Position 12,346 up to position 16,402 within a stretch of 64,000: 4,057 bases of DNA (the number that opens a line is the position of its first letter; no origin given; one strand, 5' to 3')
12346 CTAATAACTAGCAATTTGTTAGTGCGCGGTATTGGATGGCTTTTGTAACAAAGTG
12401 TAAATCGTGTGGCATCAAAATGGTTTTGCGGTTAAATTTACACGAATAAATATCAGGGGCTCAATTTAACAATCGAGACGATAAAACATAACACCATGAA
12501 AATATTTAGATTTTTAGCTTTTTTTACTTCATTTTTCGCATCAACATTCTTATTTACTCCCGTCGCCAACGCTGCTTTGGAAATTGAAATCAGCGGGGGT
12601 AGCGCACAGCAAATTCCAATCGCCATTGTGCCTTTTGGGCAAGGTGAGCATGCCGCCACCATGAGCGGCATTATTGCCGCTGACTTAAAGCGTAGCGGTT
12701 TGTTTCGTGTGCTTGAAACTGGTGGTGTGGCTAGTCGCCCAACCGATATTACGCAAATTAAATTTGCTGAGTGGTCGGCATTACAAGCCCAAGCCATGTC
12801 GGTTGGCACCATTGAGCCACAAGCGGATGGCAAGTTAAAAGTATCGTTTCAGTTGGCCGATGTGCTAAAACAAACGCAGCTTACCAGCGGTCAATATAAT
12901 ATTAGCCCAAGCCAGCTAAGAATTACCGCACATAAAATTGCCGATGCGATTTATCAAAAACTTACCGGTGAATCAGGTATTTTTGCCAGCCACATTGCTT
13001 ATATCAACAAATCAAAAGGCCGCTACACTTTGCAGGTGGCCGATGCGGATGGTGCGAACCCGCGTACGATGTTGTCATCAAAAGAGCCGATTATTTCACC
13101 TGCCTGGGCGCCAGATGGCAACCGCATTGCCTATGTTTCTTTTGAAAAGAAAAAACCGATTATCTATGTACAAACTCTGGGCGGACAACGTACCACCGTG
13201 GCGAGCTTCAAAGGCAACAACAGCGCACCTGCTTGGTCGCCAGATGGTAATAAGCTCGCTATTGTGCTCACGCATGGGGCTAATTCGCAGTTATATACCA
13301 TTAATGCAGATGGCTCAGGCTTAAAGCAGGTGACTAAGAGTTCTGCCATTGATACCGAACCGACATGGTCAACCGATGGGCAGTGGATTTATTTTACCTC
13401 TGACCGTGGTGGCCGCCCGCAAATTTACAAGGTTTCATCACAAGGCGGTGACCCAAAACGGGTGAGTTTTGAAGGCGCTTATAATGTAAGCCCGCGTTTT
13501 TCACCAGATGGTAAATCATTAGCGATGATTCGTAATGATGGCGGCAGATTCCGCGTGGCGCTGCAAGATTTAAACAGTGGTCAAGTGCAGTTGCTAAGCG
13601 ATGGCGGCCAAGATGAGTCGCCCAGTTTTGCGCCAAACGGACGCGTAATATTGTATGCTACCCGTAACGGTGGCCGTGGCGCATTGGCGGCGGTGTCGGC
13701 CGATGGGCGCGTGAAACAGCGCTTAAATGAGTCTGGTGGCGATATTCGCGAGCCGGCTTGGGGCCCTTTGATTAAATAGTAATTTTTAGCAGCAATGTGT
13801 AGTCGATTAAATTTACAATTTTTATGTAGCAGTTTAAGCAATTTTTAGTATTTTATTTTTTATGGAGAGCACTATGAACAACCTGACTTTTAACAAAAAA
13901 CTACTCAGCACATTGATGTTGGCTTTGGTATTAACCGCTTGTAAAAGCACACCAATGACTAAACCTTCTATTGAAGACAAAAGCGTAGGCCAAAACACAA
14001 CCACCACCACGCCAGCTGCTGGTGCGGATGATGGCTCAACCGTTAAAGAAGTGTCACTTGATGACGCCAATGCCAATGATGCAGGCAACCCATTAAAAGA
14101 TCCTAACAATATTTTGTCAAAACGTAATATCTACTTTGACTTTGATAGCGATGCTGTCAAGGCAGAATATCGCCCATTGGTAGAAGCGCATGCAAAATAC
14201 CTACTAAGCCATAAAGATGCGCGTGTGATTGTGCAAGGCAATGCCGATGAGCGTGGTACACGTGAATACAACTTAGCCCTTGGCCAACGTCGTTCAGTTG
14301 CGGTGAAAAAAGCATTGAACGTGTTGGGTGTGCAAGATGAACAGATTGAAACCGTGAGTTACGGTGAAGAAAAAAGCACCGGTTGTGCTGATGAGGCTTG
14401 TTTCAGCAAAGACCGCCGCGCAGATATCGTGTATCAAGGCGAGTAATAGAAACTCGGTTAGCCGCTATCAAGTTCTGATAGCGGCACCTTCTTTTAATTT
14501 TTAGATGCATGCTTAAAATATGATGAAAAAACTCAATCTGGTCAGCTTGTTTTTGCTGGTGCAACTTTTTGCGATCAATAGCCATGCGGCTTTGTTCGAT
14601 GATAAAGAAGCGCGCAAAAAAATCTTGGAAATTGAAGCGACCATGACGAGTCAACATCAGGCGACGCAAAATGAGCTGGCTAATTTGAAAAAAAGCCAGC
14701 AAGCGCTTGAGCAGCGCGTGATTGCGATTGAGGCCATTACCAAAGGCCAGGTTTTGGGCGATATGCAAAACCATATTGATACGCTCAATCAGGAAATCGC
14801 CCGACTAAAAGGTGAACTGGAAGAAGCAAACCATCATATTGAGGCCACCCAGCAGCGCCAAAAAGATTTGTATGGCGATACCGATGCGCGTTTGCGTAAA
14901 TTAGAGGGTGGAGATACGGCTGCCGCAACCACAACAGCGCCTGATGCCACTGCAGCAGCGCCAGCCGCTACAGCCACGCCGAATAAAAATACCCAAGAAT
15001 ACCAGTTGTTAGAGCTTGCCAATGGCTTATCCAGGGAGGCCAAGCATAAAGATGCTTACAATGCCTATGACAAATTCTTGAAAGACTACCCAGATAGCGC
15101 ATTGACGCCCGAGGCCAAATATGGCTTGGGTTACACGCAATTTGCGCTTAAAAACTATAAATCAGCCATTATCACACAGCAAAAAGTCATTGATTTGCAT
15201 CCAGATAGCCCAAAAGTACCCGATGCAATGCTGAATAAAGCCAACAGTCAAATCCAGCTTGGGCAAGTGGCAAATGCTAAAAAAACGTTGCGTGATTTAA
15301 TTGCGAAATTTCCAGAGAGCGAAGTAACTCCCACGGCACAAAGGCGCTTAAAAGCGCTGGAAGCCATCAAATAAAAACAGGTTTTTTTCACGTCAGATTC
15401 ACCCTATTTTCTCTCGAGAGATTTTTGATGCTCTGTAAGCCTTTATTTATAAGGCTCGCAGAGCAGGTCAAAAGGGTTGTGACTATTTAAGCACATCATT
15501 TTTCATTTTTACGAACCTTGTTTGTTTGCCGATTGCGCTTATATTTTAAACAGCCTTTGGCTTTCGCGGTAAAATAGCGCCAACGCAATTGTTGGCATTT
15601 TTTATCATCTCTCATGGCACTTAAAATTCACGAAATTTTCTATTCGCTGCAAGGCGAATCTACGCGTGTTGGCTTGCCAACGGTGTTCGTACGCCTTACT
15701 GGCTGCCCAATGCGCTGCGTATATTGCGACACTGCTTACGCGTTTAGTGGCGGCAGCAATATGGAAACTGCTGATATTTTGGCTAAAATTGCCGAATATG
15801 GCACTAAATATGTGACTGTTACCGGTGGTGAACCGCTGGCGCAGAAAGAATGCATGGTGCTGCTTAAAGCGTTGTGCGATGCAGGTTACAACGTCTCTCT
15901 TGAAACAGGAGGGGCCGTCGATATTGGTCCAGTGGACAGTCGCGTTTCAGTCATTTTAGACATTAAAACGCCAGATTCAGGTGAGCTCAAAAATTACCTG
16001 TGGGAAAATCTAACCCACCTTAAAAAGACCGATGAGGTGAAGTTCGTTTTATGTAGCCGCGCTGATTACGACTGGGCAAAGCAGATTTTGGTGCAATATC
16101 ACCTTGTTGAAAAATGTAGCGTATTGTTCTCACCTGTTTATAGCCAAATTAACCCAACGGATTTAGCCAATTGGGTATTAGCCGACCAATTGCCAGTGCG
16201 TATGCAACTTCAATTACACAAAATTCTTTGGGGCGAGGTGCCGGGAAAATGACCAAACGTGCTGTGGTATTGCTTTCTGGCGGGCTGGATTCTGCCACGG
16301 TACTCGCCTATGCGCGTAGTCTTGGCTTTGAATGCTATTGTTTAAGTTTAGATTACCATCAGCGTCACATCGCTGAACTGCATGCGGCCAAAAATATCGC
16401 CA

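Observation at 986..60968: Ten copies of a 64-bp structured intergenic repeat (T-run, 14-bp-stem hairpin, T-run)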

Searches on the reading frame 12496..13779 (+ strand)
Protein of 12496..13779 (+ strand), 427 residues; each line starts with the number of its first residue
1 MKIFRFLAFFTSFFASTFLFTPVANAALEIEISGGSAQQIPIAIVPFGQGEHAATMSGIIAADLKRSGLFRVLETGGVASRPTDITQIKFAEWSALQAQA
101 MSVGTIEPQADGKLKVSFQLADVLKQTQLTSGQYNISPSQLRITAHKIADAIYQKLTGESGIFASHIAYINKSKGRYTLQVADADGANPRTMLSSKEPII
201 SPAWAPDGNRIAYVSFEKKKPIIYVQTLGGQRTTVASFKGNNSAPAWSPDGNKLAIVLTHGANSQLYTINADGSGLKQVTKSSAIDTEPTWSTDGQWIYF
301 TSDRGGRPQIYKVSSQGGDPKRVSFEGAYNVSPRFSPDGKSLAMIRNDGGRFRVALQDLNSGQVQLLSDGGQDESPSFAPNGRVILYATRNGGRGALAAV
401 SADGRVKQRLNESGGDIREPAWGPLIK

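Call 23: find_related_loci(query=window:12496-13779:+, collection=metagenome_contigs, flank=10000)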
Query window:12496-13779:+ (427 aa) in metagenome_contigs; peptide patterns used: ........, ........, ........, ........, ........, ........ (x = any residue, [..] = any of these).
600 stretches matched a pattern (row limit reached: there are more); 487 encode a relative of the query (tblastn E <= 1e-3); the best 80 are kept; 80 distinct loci.
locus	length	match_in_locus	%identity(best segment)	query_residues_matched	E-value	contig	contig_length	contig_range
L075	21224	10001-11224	85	17-427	0e+0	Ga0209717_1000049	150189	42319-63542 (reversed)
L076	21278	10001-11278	80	4-427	0e+0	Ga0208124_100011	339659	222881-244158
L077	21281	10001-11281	78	1-427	0e+0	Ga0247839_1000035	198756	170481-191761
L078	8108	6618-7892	77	1-426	0e+0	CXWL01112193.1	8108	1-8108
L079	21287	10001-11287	77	2-426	0e+0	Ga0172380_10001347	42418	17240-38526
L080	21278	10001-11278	80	4-427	0e+0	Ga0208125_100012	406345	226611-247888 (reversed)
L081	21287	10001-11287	76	2-426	0e+0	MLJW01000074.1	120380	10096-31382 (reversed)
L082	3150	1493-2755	74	9-426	0e+0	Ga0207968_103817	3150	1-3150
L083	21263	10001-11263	74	9-426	0e+0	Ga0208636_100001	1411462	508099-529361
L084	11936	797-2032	76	17-426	0e+0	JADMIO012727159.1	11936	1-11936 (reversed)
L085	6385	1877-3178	73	5-426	0e+0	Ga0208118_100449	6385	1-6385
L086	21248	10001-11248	75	12-426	0e+0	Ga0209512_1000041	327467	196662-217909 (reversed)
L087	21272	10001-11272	75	1-426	0e+0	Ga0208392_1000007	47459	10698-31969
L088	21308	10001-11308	72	4-426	0e+0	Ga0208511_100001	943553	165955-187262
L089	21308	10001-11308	72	4-426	0e+0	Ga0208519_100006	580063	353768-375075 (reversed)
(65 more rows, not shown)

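Call 40: find_encoding_contigs(protein=window:12496-13779:+, flank=2000, max_places=4)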
Protein window:12496-13779:+ (427 aa): 22 contigs read that carry it; 4 places shown.
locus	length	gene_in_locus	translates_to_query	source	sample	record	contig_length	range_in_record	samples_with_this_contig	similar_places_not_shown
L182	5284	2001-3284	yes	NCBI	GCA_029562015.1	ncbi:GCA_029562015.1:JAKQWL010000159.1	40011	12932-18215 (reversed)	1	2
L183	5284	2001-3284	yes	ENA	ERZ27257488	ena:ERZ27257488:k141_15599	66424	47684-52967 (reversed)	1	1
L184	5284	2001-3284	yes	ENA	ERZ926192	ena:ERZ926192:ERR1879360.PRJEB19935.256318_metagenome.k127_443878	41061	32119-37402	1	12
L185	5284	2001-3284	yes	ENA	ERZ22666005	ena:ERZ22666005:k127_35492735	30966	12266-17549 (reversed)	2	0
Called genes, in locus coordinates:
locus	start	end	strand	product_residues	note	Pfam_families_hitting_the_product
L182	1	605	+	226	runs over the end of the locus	PF01618:MotA_ExbB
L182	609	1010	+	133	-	PF02472:ExbD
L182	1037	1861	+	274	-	PF13103:TonB_2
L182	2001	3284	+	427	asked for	PF04052:TolB_N, PF26550:Tricorn_2nd, PF23381:Beta-prop_IFT122_1st (weak), PF07676:PD40, PF26549:Tricorn_N (weak), PF07676:PD40 (weak), PF26549:Tricorn_N, PF07676:PD40, +5 more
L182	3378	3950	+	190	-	PF00691:OmpA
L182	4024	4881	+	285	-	PF13428:TPR_14 (faint), PF07719:TPR_2 (faint), PF13181:TPR_8 (faint), PF16331:TolA_bind_tri, PF14559:TPR_19 (faint), PF13525:YfiO (weak), PF13432:TPR_16 (weak), PF13174:TPR_6 (weak)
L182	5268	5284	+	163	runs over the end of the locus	PF04055:Radical_SAM (weak)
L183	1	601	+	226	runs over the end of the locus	PF01618:MotA_ExbB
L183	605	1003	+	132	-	PF02472:ExbD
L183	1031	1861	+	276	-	PF13103:TonB_2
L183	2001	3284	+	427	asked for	PF04052:TolB_N, PF26550:Tricorn_2nd, PF23381:Beta-prop_IFT122_1st (weak), PF07676:PD40, PF26549:Tricorn_N (weak), PF07676:PD40 (weak), PF26549:Tricorn_N, PF07676:PD40, +5 more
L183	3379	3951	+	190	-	PF00691:OmpA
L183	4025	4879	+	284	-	PF13428:TPR_14 (faint), PF07719:TPR_2 (faint), PF13181:TPR_8 (faint), PF16331:TolA_bind_tri, PF14559:TPR_19 (faint), PF13525:YfiO (weak), PF13432:TPR_16 (weak), PF13174:TPR_6 (weak)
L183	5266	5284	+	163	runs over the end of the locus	PF04055:Radical_SAM (weak)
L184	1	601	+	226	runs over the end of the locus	PF01618:MotA_ExbB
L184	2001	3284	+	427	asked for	PF04052:TolB_N, PF26550:Tricorn_2nd, PF23381:Beta-prop_IFT122_1st (weak), PF07676:PD40, PF26549:Tricorn_N (weak), PF07676:PD40 (weak), PF26549:Tricorn_N, PF07676:PD40, +5 more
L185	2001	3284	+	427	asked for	PF04052:TolB_N, PF26550:Tricorn_2nd, PF23381:Beta-prop_IFT122_1st (weak), PF07676:PD40, PF26549:Tricorn_N (weak), PF07676:PD40 (weak), PF26549:Tricorn_N, PF07676:PD40, +5 more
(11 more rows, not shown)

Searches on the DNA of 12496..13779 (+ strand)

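Call 54: search_with_rna_model(model_id=R1, sources=[L075, L076, L077, L078, L079, L080, L081, L082, L083, L084, L085, L086, L087, L088, L089, L090, L091, L092, L093, L094, L095, L096, L097, L098, L099, L100, L101, L102, L103, L104, L105, L106, L107, L108, L109, L110, L111, L112, L113, L114, L115, L116, L117, L118, L119, L120, L121, L122, L123, L124, L125, L126, L127, L128, L129, L130, L131, L132, L133, L134, L135, L136, L137, L138, L139, L140, L141, L142, L143, L144, L145, L146, L147, L148, L149, L150, L151, L152, L153, L154], max_evalue=1, show_alignments=8)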
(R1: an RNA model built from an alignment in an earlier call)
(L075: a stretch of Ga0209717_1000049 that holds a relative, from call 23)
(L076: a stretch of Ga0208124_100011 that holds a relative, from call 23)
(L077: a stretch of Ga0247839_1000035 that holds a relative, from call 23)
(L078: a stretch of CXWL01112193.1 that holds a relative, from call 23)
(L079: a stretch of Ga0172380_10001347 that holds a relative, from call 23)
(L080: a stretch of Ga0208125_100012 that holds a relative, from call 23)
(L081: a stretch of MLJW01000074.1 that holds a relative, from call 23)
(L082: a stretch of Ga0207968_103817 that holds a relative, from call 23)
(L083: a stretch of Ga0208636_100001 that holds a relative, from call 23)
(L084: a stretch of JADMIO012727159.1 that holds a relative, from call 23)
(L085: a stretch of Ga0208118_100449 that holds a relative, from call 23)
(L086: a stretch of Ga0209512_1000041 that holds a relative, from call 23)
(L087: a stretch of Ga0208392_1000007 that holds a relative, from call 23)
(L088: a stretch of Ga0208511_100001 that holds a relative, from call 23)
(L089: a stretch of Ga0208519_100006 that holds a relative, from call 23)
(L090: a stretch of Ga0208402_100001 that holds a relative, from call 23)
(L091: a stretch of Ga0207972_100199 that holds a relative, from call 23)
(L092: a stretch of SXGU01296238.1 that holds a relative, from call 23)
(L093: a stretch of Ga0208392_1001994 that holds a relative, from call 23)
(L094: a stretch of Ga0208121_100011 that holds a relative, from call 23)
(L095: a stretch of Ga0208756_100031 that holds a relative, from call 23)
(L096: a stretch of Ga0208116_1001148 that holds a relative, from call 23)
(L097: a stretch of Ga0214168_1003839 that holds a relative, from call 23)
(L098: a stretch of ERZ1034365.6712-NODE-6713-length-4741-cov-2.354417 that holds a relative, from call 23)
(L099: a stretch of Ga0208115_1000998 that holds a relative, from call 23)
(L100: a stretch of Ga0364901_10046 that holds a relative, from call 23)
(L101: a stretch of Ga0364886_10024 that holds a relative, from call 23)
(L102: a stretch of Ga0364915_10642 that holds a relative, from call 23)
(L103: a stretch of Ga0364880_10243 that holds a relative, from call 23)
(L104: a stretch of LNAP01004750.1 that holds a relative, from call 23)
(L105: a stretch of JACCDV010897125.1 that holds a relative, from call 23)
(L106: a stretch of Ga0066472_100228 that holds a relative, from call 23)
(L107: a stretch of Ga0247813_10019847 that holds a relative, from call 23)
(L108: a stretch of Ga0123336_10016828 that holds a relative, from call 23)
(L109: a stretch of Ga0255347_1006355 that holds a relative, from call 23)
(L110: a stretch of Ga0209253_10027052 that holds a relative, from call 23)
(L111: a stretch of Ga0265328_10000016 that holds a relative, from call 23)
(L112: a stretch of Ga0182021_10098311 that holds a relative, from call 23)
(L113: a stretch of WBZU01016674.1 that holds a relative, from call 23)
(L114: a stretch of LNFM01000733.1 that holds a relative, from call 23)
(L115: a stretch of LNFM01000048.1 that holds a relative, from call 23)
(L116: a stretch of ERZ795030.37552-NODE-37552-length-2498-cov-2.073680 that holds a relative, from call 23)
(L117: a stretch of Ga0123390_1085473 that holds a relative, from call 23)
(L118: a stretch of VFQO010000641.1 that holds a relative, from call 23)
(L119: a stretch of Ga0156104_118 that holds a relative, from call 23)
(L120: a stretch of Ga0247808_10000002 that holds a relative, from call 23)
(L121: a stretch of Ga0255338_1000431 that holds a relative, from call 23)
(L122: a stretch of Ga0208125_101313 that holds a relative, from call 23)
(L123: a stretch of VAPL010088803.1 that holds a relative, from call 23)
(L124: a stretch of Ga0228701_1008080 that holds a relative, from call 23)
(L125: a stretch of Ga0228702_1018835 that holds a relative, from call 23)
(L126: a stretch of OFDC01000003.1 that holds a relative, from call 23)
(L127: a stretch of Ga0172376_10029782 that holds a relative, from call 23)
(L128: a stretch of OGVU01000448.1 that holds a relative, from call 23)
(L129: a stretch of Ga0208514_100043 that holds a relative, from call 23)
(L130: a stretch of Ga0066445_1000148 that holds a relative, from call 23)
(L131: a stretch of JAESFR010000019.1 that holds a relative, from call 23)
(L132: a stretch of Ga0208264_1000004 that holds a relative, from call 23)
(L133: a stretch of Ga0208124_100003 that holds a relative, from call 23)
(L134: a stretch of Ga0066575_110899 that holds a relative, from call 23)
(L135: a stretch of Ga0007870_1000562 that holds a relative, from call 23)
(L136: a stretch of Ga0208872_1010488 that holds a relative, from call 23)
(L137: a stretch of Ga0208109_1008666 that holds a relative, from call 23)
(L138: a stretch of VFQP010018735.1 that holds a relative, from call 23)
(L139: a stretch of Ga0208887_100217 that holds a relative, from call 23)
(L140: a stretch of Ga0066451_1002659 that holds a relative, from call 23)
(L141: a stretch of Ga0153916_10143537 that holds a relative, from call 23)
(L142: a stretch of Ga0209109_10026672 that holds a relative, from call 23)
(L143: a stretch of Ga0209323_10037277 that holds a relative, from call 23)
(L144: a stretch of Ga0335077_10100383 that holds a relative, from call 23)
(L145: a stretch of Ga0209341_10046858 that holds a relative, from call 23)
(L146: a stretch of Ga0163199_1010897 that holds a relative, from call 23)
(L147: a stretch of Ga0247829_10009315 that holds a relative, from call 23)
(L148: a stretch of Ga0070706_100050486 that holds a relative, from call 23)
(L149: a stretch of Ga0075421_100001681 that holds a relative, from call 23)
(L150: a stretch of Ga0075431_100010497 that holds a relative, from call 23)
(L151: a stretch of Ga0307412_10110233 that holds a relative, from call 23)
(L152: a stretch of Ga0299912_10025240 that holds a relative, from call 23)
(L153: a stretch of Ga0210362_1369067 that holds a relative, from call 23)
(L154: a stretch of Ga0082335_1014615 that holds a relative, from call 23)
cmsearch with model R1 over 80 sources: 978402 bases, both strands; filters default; matches with E-value up to 1: 10.
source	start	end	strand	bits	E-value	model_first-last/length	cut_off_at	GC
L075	3268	3338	+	55.1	1.1e-10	1-71/71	no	0.45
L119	18302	18372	-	49.9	2.5e-09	1-71/71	no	0.45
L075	12860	12930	-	42.5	2.2e-07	1-71/71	no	0.45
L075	19897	19967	+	39.7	1.2e-06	1-71/71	no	0.45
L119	18319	18363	+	31.9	0.00014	14-58/71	no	0.44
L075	3275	3321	-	28.3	0.0012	14-60/71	no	0.43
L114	12819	12886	+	27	0.0026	1-71/71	no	0.35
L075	18210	18280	-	24.1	0.015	1-71/71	no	0.54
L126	17360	17422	-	20.3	0.16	1-71/71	no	0.27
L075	19899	19963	-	17.4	0.87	1-71/71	no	0.45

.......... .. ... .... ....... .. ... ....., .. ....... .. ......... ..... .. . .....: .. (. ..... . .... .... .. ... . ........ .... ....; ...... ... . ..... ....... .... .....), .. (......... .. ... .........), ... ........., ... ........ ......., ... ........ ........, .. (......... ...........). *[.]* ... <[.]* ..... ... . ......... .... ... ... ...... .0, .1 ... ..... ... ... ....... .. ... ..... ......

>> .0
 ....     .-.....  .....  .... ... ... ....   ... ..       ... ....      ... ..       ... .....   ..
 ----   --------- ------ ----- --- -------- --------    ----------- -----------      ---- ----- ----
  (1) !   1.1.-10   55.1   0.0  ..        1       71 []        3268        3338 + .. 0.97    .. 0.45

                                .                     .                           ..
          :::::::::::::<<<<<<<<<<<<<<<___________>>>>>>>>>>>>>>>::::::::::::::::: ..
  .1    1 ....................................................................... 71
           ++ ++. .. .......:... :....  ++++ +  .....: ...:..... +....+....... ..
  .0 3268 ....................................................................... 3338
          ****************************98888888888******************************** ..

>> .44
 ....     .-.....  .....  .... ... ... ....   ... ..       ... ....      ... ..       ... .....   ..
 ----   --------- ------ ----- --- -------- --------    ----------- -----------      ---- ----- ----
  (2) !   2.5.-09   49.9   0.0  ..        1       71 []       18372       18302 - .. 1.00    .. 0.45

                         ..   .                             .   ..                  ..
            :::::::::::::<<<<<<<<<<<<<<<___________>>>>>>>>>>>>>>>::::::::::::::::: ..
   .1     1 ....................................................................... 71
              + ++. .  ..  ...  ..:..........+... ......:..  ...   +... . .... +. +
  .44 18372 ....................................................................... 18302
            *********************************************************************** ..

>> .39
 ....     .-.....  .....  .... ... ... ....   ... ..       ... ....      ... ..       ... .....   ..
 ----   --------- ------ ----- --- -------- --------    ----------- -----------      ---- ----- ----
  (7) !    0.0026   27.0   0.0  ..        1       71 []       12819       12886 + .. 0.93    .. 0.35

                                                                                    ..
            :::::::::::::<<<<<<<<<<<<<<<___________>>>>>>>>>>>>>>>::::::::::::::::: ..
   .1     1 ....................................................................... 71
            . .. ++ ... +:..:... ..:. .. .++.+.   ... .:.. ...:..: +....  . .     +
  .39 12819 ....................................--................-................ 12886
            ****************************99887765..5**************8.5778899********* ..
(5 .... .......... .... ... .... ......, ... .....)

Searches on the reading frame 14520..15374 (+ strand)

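Call 20: search_protein_families(library=ncbifam, proteins=[window:14520-15374:+], max_evalue=0.00001)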
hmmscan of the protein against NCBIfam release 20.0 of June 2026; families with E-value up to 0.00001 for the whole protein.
window:14520-15374:+ (284 aa): 6 families
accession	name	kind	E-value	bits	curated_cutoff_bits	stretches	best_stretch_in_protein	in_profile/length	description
TIGR02795.1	tol_pal_ybgF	equivalog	1e-26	93.9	90.1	1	165-277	7-119/119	tol-pal system protein YbgF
NF008068.0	PRK10803.1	equivalog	1.3e-22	81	383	1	61-280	36-263/263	cell division protein CpoB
TIGR03302.1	OM_YfiO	subfamily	9.5e-14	51.5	81.4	1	152-281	25-162/239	outer membrane protein assembly factor BamD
NF053852.1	vesicle_Bd0635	exception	9.3e-09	35.2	250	1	201-280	142-221/223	CpoB-like predatory vesicle lipoprotein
NF033920.0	C39_PA2778_fam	equivalog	7.8e-06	25.5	150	1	151-258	147-248/255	PA2778 family cysteine peptidase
NF052312.1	T9SS_PorW_SprE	equivalog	8.1e-06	24.7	250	1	193-274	633-714/716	type IX secretion system periplasmic lipoprotein PorW/SprE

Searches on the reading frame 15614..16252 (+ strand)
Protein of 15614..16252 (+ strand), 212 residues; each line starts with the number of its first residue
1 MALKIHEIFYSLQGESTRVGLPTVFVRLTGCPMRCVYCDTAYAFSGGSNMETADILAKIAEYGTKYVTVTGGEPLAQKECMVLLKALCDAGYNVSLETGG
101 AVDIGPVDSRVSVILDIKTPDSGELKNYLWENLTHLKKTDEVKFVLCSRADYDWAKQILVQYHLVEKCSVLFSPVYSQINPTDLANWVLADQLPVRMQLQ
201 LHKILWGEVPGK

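Call 20: search_protein_families(library=ncbifam, proteins=[window:15614-16252:+], max_evalue=0.00001)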
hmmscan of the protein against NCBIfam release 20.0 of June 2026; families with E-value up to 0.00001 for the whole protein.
window:15614-16252:+ (212 aa): 14 families
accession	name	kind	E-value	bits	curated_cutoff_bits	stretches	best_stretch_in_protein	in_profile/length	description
TIGR04349.1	rSAM_QueE_gams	hypoth_equivalog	4.7e-108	359.7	300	1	3-212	1-210/210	7-carboxy-7-deazaguanine synthase QueE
TIGR03963.1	rSAM_QueE_Clost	equivalog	2.1e-58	197.6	260.1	1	4-207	2-213/219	putative 7-carboxy-7-deazaguanine synthase QueE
TIGR03365.1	Bsubt_queE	equivalog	2.3e-24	86.2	206.1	1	2-165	2-178/238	7-carboxy-7-deazaguanine synthase QueE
TIGR04322.1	rSAM_QueE_Ecoli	equivalog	1.7e-22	79.9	200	2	49-205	61-212/215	7-carboxy-7-deazaguanine synthase QueE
TIGR04508.1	queE_Cx14CxxC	equivalog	1.8e-14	54.1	240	1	4-104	2-121/208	7-carboxy-7-deazaguanine synthase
TIGR02495.1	NrdG2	equivalog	3.6e-11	42.7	131.15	1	20-101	15-100/193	anaerobic ribonucleoside-triphosphate reductase activating protein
TIGR02493.1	PFLA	equivalog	3.4e-10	39.7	231.75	1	25-145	19-149/235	pyruvate formate-lyase-activating protein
TIGR04466.1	rSAM_BlsE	equivalog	4.5e-07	29.6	400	1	25-102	6-86/327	cytosylglucuronate decarboxylase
TIGR02668.1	moaA_archaeal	equivalog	1.6e-06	27.3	325.25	1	30-101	19-95/303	GTP 3',8-cyclase MoaA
TIGR02494.1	PFLE_PFLC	subfamily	1.9e-06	27.4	174.35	0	67-128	127-193/293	glycyl-radical enzyme activating protein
TIGR02666.1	moaA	equivalog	3.2e-06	26.4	284.05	1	31-90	20-86/336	GTP 3',8-cyclase MoaA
NF045574.1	sacti_mat_StsB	exception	4.1e-06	25.9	625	1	22-92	96-170/466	StsB family radical SAM/SPASM domain sactipeptide maturase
NF001199.0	PRK00164.2-1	equivalog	4.5e-06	26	231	1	30-101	21-97/308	GTP 3',8-cyclase MoaA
NF008356.0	PRK11145.1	equivalog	5.7e-06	25.8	375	1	26-144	25-153/246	pyruvate formate lyase 1-activating protein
